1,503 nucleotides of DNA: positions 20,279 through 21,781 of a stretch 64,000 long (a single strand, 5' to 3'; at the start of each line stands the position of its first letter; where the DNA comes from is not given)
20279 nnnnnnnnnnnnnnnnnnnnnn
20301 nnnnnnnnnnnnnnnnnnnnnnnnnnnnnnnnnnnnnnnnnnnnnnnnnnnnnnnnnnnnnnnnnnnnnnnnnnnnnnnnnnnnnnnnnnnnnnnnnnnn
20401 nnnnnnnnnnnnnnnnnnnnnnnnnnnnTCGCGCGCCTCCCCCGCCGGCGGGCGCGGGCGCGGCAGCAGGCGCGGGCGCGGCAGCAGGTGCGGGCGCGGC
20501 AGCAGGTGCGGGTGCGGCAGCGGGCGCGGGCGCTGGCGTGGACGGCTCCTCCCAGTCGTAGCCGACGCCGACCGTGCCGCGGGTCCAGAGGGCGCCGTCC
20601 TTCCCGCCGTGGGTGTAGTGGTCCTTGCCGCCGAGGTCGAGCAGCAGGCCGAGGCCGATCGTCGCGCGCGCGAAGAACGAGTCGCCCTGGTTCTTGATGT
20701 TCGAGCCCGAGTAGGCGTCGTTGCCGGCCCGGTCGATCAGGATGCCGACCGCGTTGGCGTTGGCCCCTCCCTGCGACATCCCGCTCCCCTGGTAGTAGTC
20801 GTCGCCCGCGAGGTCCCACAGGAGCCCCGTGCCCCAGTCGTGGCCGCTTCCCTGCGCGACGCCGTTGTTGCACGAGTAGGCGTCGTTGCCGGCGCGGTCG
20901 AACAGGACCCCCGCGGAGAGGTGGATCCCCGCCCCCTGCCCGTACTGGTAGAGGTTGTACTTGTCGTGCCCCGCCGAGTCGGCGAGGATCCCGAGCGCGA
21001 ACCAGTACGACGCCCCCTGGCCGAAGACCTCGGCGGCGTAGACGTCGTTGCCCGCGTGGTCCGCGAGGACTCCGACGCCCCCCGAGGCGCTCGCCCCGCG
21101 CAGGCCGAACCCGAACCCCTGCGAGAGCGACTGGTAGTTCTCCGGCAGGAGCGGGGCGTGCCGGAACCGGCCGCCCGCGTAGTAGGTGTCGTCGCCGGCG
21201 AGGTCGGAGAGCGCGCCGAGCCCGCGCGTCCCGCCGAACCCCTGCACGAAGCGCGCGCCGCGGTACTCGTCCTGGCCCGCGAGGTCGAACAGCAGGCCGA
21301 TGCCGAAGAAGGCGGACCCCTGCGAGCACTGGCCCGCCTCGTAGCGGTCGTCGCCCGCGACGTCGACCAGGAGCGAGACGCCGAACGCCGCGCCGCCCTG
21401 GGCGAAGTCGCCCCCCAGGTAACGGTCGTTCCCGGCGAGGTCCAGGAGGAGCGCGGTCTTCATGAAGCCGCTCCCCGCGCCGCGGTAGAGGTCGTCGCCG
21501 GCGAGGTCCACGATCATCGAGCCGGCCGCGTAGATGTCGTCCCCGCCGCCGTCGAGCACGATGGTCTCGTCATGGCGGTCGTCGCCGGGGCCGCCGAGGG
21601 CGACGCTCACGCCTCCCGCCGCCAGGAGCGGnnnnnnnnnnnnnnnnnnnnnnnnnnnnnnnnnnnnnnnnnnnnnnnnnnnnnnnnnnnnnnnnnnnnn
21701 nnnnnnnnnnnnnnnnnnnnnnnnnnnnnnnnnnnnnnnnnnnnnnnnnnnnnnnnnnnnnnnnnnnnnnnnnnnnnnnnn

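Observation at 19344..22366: Unnamed ~26-aa '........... ... QG ... G' solenoid-like repeat protein translationally coupled to a secreted HEAT-repeat protein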

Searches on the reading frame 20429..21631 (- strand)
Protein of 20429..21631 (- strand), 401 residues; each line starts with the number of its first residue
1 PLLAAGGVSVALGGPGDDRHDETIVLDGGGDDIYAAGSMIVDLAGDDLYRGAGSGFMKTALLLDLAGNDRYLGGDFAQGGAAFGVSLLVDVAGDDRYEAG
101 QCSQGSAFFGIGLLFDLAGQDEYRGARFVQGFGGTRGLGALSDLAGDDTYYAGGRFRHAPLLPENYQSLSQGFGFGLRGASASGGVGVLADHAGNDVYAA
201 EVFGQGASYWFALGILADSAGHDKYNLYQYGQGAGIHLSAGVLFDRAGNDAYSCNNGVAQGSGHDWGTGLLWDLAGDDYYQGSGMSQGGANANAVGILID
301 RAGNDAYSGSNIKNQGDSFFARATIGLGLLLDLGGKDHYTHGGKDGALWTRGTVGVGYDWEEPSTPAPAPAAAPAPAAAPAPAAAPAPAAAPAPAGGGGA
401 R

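Call 5: search_protein_families(library=pfam, proteins=[window:20429-21631:-], max_evalue=1)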
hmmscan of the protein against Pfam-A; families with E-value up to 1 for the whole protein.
window:20429-21631:- (401 aa): 1 family
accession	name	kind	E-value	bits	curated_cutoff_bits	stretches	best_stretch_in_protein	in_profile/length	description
PF15385.11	SARG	-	0.45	9.9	27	1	364-395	353-384/572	Specifically androgen-regulated gene protein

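Call 6: search_protein_families(library=ncbifam, proteins=[window:20429-21631:-], max_evalue=1)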
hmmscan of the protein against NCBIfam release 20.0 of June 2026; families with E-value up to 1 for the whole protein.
window:20429-21631:- (401 aa): 3 families
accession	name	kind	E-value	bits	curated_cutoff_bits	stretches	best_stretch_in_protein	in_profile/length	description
NF047903.1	MmDecMmdC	equivalog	0.0017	18.8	200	1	355-396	10-53/132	methylmalonyl-CoA decarboxylase subunit gamma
NF005847.0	PRK07764.2-3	equivalog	0.21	9.4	1670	1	363-393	407-437/1078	DNA polymerase III subunit gamma and tau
NF004173.0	PRK05641.1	equivalog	0.6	10.6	199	1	357-396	42-83/153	putative acetyl-CoA carboxylase biotin carboxyl carrier protein subunit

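Call 8: find_homologous_proteins(query=window:20429-21631:-)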
Query window:20429-21631:- (401 aa): 184 proteins with E <= 0.001 among 8000 candidates; the best 120 are listed.
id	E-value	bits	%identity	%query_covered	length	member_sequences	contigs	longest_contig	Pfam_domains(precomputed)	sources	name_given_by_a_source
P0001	2.6e-190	651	81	91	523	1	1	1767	-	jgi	jgi:hypothetical protein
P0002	5.6e-188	643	80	91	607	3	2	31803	-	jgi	-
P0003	2.1e-186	638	79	91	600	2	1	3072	-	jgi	-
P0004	9.3e-186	636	78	91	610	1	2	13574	-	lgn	-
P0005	1.1e-182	626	79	90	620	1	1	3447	-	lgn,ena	-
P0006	1.9e-177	609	78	90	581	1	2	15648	-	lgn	-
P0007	3.2e-177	608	78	89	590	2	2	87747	-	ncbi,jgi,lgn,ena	-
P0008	3.3e-176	605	79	87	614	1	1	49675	-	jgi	jgi:hypothetical protein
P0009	2.3e-175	602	79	88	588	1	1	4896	-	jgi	jgi:hypothetical protein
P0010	1.1e-172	593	77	89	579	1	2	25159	-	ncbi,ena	-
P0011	1.8e-171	589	76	89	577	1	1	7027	-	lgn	-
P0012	2.1e-171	589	76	89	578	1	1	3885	-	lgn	-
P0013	3.7e-171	588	75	89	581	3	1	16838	-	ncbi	-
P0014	1.2e-170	586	75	89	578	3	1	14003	-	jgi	-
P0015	8.6e-169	580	76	89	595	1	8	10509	-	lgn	-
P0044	6.5e-77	278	44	92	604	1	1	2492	PF13616.13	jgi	jgi:hypothetical protein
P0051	1.2e-72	264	46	88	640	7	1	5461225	-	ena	-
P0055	2.8e-70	256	46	90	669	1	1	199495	-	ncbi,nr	ncbi:MAG: hypothetical protein KBD01_00290 [Acidobacteria bacterium]|nr:hypothetical protein [Acidob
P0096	3.6e-57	213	37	85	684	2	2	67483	-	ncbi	ncbi:MAG: hypothetical protein WBQ23_14150 [Bacteroidota bacterium]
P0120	4.6e-51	192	35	94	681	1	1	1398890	-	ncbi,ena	-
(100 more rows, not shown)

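Call 11: find_encoding_contigs(protein=P0007, flank=8000, max_places=2)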
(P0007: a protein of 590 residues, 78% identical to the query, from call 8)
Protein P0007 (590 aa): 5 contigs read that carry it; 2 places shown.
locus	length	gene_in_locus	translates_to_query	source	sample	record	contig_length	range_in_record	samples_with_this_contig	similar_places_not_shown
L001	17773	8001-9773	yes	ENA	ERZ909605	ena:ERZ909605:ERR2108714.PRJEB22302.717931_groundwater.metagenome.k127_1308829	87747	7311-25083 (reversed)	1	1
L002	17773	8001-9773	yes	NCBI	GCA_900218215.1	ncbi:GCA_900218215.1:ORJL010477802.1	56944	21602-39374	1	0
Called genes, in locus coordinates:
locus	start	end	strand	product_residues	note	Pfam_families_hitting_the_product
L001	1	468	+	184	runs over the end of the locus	-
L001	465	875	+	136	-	-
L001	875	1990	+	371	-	PF02481:DNA_processg_A, PF17782:WHD_DprA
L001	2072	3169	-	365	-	PF10503:Esterase_PHB (faint), PF20434:BD-FAE (faint), PF00561:Abhydrolase_1 (faint), PF12697:Abhydrolase_6 (faint), PF00326:Peptidase_S9, PF02230:Abhydrolase_2 (weak)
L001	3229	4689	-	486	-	PF00478:IMPDH, PF00571:CBS, PF01070:FMN_dh (weak), PF03060:NMO (weak)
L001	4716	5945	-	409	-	PF00072:Response_reg, PF07228:SpoIIE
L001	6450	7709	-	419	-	PF00756:Esterase (faint), PF00326:Peptidase_S9 (faint), PF02230:Abhydrolase_2, PF13646:HEAT_2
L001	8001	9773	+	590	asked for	-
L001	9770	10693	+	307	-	PF13513:HEAT_EZ (faint), PF03130:HEAT_PBS (faint), PF13646:HEAT_2, PF02985:HEAT (faint), PF13646:HEAT_2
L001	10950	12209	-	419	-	PF13243:SQHop_cyclase_C (faint)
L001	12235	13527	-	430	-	-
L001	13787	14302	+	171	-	PF00583:Acetyltransf_1, PF13673:Acetyltransf_10, PF13508:Acetyltransf_7, PF14542:Acetyltransf_CG (weak), PF08445:FR47 (weak)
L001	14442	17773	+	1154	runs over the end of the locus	PF00069:Pkinase, PF07714:PK_Tyr_Ser-Thr, PF00515:TPR_1 (faint), PF13414:TPR_11 (faint)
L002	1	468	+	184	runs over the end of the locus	-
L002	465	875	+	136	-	-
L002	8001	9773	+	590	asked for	-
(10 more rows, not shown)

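Call 12: find_encoding_contigs(protein=P0051, flank=8000, max_places=1)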
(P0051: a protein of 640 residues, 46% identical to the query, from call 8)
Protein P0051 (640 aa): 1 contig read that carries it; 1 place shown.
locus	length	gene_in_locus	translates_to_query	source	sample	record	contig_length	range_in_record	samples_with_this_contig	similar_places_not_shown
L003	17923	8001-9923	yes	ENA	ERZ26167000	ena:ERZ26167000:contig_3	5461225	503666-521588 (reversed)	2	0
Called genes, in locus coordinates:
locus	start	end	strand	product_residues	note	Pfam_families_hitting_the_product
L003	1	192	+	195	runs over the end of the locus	-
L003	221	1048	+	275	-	PF01261:AP_endonuc_2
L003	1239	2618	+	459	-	-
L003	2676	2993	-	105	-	PF03992:ABM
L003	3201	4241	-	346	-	PF01212:Beta_elim_lyase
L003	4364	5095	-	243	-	PF00106:adh_short, PF08659:KR, PF23441:SDR, PF13561:adh_short_C2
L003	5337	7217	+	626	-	PF00884:Sulfatase, PF01663:Phosphodiest (weak), PF16347:SGSH_C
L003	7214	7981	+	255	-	-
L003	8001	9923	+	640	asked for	-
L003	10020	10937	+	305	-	PF03130:HEAT_PBS (faint), PF02985:HEAT (faint), PF13513:HEAT_EZ (faint), PF00514:Arm (faint), PF13646:HEAT_2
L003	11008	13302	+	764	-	PF04932:Wzy_C, PF21033:RMD1-3 (weak), PF00515:TPR_1 (weak), PF07719:TPR_2 (weak), PF13414:TPR_11, PF14559:TPR_19, PF00515:TPR_1, PF13432:TPR_16, +15 more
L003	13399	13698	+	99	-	PF06108:DUF952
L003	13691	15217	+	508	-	PF00005:ABC_tran, PF13304:AAA_21 (faint), PF00005:ABC_tran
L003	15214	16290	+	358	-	PF02653:BPD_transp_2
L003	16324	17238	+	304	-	PF03069:FmdA_AmdA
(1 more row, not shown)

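Call 13: find_encoding_contigs(protein=P0055, flank=8000, max_places=1)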
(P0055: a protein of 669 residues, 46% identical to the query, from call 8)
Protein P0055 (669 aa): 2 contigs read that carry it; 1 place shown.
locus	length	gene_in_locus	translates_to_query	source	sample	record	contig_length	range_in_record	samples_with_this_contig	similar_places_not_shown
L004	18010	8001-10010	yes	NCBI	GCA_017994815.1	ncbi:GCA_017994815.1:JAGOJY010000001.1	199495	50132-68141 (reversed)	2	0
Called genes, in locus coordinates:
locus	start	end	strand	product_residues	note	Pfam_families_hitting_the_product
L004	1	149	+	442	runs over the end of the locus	PF00463:ICL, PF13714:PEP_mutase, PF00463:ICL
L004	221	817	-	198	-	-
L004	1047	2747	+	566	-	PF07719:TPR_2 (faint)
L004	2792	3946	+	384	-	PF00266:Aminotran_5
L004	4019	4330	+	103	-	-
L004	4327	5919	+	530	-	PF03065:Glyco_hydro_57, PF09210:BE_C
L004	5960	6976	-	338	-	PF13905:Thioredoxin_8 (faint), PF00578:AhpC-TSA, PF08534:Redoxin (weak)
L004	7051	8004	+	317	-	PF00849:PseudoU_synth_2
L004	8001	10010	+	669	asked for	-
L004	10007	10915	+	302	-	PF13646:HEAT_2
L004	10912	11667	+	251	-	PF01476:LysM, PF01551:Peptidase_M23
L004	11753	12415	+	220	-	PF13717:Zn_ribbon_4 (faint), PF00072:Response_reg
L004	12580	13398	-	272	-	PF07719:TPR_2 (faint), PF20308:TPR-S (faint), PF12895:ANAPC3 (weak), PF04733:Coatomer_E (weak), PF13432:TPR_16, PF14559:TPR_19, PF13432:TPR_16 (weak), PF06262:Zincin_1, +5 more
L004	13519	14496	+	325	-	-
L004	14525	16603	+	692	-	PF07676:PD40 (faint), PF26550:Tricorn_2nd (faint), PF00400:WD40 (faint), PF26549:Tricorn_N (weak), PF01738:DLH, PF02129:Peptidase_S15 (weak), PF20434:BD-FAE, PF00326:Peptidase_S9, +3 more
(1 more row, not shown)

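Call 14: find_encoding_contigs(protein=P0096, flank=8000, max_places=1)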
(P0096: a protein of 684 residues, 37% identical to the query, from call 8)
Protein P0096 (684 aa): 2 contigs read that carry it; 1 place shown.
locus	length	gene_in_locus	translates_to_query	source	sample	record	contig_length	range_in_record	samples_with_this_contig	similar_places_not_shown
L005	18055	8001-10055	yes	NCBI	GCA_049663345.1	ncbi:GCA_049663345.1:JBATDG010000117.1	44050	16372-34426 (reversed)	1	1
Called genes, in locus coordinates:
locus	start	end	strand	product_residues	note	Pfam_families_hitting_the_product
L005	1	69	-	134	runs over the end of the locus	-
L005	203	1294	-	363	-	PF01063:Aminotran_4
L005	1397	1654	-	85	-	PF04226:Transgly_assoc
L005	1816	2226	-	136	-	PF02566:OsmC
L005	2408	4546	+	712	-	PF02743:dCache_1, PF00672:HAMP, PF07730:HisKA_3, PF02518:HATPase_c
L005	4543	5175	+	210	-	PF00072:Response_reg, PF00196:GerE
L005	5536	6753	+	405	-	PF00909:Ammonium_transp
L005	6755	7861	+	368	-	PF07642:BBP2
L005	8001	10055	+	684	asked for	-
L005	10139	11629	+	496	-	PF28494:GlyRS_ins_1 (weak), PF00587:tRNA-synt_2b, PF03129:HGTP_anticodon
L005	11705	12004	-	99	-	-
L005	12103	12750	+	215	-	PF13191:AAA_16 (weak), PF00005:ABC_tran, PF13304:AAA_21 (weak)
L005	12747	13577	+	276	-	PF03649:UPF0014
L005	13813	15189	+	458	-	PF00072:Response_reg, PF00158:Sigma54_activat, PF14532:Sigma54_activ_2, PF25601:AAA_lid_14, PF02954:HTH_8 (weak)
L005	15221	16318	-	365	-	PF00072:Response_reg, PF00512:HisKA, PF02518:HATPase_c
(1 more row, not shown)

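Call 15: find_encoding_contigs(protein=P0120, flank=8000, max_places=1)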
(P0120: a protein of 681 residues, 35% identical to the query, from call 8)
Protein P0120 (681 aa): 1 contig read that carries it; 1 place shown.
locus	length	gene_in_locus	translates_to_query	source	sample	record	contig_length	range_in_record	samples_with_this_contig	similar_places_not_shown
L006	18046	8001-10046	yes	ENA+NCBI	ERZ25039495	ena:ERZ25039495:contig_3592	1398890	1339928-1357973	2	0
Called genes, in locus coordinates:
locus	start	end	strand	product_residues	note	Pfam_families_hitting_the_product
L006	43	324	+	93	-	-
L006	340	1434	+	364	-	-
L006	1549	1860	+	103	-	-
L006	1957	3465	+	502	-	PF00083:Sugar_tr, PF06609:TRI12, PF07690:MFS_1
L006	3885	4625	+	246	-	-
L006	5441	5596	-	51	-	PF03050:DDE_Tnp_IS66 (weak)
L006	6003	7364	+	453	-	PF00989:PAS, PF13188:PAS_8, PF08448:PAS_4, PF13426:PAS_9, PF00158:Sigma54_activat, PF14532:Sigma54_activ_2, PF07728:AAA_5, PF25601:AAA_lid_14, +2 more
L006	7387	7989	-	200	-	-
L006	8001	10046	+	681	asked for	-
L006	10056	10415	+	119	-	PF02579:Nitro_FeMo-Co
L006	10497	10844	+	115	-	PF17253:DUF5320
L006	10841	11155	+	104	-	PF01980:TrmO_N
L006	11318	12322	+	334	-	PF01656:CbiA, PF10609:ParA, PF13614:AAA_31 (faint), PF12838:Fer4_7 (faint), PF13187:Fer4_9 (faint), PF00037:Fer4 (weak), PF12797:Fer4_2 (faint), PF13237:Fer4_10 (weak), +2 more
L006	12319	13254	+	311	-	PF00142:Fer4_NifH (faint), PF01656:CbiA, PF00037:Fer4 (faint), PF12838:Fer4_7 (weak), PF13187:Fer4_9 (weak), PF14697:Fer4_21 (weak)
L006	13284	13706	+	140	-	PF01592:NifU_N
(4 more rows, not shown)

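Call 21: search_solved_structures(query=A1, max_evalue=10, show_alignments=2)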
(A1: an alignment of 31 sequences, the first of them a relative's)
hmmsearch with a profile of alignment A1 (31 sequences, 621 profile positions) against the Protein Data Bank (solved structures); distinct sequences matched with E-value up to 10: 72 (the best 60 are shown).
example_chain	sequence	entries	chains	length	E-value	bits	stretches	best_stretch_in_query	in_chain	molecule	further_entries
9sob_J32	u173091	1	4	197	0.04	16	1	123-262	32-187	Nuclear pore complex protein NUP62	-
9y5h_B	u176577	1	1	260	0.13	14.3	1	28-243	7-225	sc-t-SNARE-diff-#3.3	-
3s84_A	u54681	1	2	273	0.32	13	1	72-233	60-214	Apolipoprotein A-IV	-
9y5f_B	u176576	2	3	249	0.46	12.5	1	78-238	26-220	sc-t-SNARE-5.s.8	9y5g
6xss_A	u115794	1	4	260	0.6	12.1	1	129-204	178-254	C4_nat_HFuse-7900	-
8f6r_A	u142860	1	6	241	0.63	12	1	123-249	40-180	De novo designed oligomeric protein C6-79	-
7fcs_A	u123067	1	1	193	0.82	11.7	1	83-185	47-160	Apolipoprotein E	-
9e2g_2E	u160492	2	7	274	0.94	11.5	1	98-213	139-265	Enkurin domain-containing protein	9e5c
1nfn_A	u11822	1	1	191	0.96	11.4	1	83-185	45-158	APOLIPOPROTEIN E3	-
3i2w_A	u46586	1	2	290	1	11.4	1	101-211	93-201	Syndapin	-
7fcr_A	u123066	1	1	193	1.1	11.3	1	83-185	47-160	Apolipoprotein E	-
7uhb_K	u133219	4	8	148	1.2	11.1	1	142-243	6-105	Multivalent miniprotein inhibitor AHB2-2GS-SB175 | Pan-variant miniprotein TRI2-2 | TRI2-2 minibinder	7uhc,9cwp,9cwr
1ea8_A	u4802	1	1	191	1.2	11.1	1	83-184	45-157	APOLIPOPROTEIN E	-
1h7i_A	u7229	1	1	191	1.3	11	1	83-184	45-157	APOLIPOPROTEIN E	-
6cfe_A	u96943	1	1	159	1.3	11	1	83-181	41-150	Mutant of Apolipoprotein E3 (APO-E3)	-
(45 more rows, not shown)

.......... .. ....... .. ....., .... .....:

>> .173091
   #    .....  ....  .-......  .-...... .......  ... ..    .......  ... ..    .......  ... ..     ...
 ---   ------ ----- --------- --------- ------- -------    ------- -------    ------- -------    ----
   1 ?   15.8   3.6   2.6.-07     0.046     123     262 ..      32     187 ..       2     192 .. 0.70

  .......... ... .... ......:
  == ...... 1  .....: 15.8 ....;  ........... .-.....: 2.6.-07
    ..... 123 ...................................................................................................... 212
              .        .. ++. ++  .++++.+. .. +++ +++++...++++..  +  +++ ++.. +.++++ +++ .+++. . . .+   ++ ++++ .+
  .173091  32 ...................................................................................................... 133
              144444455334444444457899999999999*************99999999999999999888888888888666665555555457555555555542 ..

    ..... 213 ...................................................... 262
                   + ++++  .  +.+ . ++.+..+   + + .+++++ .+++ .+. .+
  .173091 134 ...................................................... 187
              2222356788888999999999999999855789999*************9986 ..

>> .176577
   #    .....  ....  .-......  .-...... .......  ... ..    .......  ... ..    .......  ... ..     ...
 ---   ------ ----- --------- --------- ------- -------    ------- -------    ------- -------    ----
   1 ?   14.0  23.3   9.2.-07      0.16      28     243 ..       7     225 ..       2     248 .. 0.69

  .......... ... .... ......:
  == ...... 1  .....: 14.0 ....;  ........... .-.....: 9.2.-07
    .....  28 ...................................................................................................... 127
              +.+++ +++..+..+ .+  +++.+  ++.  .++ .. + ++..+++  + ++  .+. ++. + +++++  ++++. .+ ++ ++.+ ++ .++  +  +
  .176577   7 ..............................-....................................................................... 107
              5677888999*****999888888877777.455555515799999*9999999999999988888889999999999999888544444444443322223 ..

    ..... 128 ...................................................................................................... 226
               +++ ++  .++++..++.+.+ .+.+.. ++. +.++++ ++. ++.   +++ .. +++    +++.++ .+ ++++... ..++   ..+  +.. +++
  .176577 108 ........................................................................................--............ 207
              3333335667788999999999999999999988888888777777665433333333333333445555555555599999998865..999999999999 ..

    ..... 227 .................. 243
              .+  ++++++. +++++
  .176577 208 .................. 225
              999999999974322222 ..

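Call 27: search_protein_representatives(protein=window:20429-21631:-)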
Query: 401 residues. Proteins with E-value up to 0.001 (for the whole library): 3438; up to 1e-10: 2609; up to 1e-30: 1613. The best 150 are listed.
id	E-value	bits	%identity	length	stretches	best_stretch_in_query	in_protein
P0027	1.7e-158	544.6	72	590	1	5-363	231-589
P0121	3.8e-101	355.7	55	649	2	75-361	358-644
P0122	1.3e-100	353.9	50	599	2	52-361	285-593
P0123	1.7e-100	353.6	50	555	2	52-365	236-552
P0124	6.0e-98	345.2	52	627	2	80-361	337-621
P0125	1.3e-95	337.5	51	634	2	104-361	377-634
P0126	9.7e-95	334.6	52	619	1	12-362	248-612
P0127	2.1e-89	317.0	51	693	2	60-363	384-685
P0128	5.3e-89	315.7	51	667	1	15-361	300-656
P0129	1.1e-88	314.7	50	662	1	12-364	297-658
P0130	3.4e-88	313.0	51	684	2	90-362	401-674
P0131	3.4e-87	309.7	45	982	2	69-384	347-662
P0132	1.0e-86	308.2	47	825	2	67-362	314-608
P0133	1.2e-86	307.9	46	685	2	47-360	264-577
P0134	2.2e-86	307.0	48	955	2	67-395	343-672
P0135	4.1e-86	306.2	52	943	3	62-387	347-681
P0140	2.8e-84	300.1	51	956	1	10-390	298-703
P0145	1.1e-82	294.9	47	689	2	64-361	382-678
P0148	1.4e-82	294.6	46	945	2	38-363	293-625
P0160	4.6e-80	286.3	47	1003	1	11-379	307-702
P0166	1.0e-79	285.1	46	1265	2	64-375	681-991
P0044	2.1e-77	277.5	48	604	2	92-375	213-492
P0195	3.7e-76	273.4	49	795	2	93-348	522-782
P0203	3.7e-75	270.1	49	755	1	9-351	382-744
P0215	1.6e-74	268.0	48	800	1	6-371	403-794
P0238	5.3e-73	263.0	44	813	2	56-356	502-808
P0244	9.2e-73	262.2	47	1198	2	52-358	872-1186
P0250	2.3e-72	260.9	49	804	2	91-344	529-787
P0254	4.6e-72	259.9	44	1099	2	66-362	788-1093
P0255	5.0e-72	259.8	46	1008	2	53-359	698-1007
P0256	5.9e-72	259.5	49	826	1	10-348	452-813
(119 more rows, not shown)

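Call 29: search_protein_families(library=pfam, proteins=[P0131, P0134, P0135, P0140, P0148, P0160, P0166, P0244, P0254], max_evalue=0.01)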
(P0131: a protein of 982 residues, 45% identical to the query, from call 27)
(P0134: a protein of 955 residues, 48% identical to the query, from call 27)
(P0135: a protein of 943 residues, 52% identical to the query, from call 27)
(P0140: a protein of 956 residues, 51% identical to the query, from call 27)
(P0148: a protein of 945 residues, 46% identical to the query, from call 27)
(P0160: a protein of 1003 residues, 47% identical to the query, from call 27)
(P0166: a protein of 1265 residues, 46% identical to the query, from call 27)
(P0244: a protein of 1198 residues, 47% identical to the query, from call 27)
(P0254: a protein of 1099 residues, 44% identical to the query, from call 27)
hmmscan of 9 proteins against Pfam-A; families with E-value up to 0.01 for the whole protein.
P0131 (982 aa): 4 families
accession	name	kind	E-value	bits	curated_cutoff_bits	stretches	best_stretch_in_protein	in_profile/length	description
PF13646.12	HEAT_2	-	6.2e-22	78.1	27.7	3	816-881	3-69/88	HEAT repeats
PF02985.28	HEAT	-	3.8e-12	45.7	23.5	0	815-838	3-26/31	HEAT repeat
PF03130.22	HEAT_PBS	-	1e-05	26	20.9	1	828-854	1-27/27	PBS lyase HEAT-like repeat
PF24714.1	TOR1L1_N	-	0.003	17.4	43.3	0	778-820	212-256/281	TORTIFOLIA1 N-terminal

P0134 (955 aa): 2 families
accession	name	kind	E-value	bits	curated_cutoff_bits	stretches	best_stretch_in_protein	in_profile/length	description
PF13646.12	HEAT_2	-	7e-14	52.3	27.7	1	734-796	23-87/88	HEAT repeats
PF03130.22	HEAT_PBS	-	0.0014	19.5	20.9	0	758-779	1-22/27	PBS lyase HEAT-like repeat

P0135 (943 aa): 1 family
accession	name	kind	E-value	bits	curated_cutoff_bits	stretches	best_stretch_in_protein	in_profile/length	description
PF13646.12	HEAT_2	-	1.4e-12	48.1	27.7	1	788-869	7-88/88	HEAT repeats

P0140 (956 aa): 3 families
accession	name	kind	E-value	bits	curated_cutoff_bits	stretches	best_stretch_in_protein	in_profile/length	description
PF13646.12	HEAT_2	-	2.9e-15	56.7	27.7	2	805-891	1-88/88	HEAT repeats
PF02985.28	HEAT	-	2.1e-05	24.8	23.5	0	811-833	8-29/31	HEAT repeat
PF03130.22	HEAT_PBS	-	0.00029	21.5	20.9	0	820-842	1-23/27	PBS lyase HEAT-like repeat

P0148 (945 aa): 2 families
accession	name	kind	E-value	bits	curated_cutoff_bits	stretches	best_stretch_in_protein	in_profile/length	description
PF13646.12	HEAT_2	-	9.4e-20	71.1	27.7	2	747-830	3-87/88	HEAT repeats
PF02985.28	HEAT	-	3.2e-05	24.2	23.5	0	810-834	4-28/31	HEAT repeat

P0160 (1003 aa): 3 families
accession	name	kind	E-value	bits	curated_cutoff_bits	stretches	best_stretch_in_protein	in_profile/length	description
PF13646.12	HEAT_2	-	1.3e-13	51.5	27.7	2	904-996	1-87/88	HEAT repeats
PF02985.28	HEAT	-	4e-05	23.9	23.5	0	941-970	2-31/31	HEAT repeat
PF01347.28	Vitellogenin_N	-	0.0048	16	24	1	850-941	471-569/590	Lipoprotein amino terminal region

P0166 (1265 aa): 7 families
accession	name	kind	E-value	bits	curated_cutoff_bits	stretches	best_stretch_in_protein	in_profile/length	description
PF01872.23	RibD_C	-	3.5e-36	125.3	24.1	1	142-345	1-195/197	RibD C-terminal domain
PF00383.29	dCMP_cyt_deam_1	-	1.2e-16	60.8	25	1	2-95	9-102/102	Cytidine and deoxycytidylate deaminase zinc-binding region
PF13646.12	HEAT_2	-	7.2e-15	55.5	27.7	2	1110-1181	14-87/88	HEAT repeats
PF02985.28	HEAT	-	7.3e-12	44.8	23.5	1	1097-1125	1-29/31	HEAT repeat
PF14437.12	MafB19-deam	-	5e-11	43.1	27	1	17-133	21-137/142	MafB19-like deaminase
PF18785.7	Inv-AAD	-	5.8e-07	29.9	26.5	1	51-117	44-114/129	Invertebrate-AID/APOBEC-deaminase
PF13513.12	HEAT_EZ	-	0.0011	19.9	27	0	1118-1151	20-53/55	HEAT-like repeat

P0244 (1198 aa): 5 families
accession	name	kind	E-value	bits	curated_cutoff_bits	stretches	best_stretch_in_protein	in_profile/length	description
PF03417.21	AAT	-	7.9e-25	88.3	23.2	1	148-332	5-185/225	Acyl-coenzyme A:6-aminopenicillanic acid acyl-transferase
PF13180.12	PDZ_2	-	1.7e-09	38.2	27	1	452-546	3-77/80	PDZ domain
PF17820.7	PDZ_6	-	1.6e-06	28.2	27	1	477-508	2-33/54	PDZ domain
PF02275.23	CBAH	-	9.7e-06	25.9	20.4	1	146-288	8-175/316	Linear amide C-N hydrolases, choloylglycine hydrolase family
PF00595.29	PDZ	-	0.00054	20.7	23.2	1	467-507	23-59/81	PDZ domain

P0254 (1099 aa): 5 families
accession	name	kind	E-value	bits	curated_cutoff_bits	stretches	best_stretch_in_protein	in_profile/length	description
PF13570.13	Beta-prop_ACSF4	-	1e-80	272.1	133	3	92-300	39-254/329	Beta-alanine-activating enzyme, beta-propeller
PF13360.13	PQQ_2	-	1.1e-23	84.6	27.6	2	162-373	3-222/233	Outer membrane protein assembly factor BamB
PF25292.1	Beta-prop_CGLA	-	1.4e-12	48.2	26.8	1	190-248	42-103/316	Lambda-carrageenase beta-propeller domain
PF20067.5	SSL_N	-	1.4e-05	25.3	18.9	0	69-84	27-42/46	Strictosidine synthase-like, N-terminal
PF07494.17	Reg_prop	-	0.0058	17.1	20.4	0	314-327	11-24/24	Two component regulator propeller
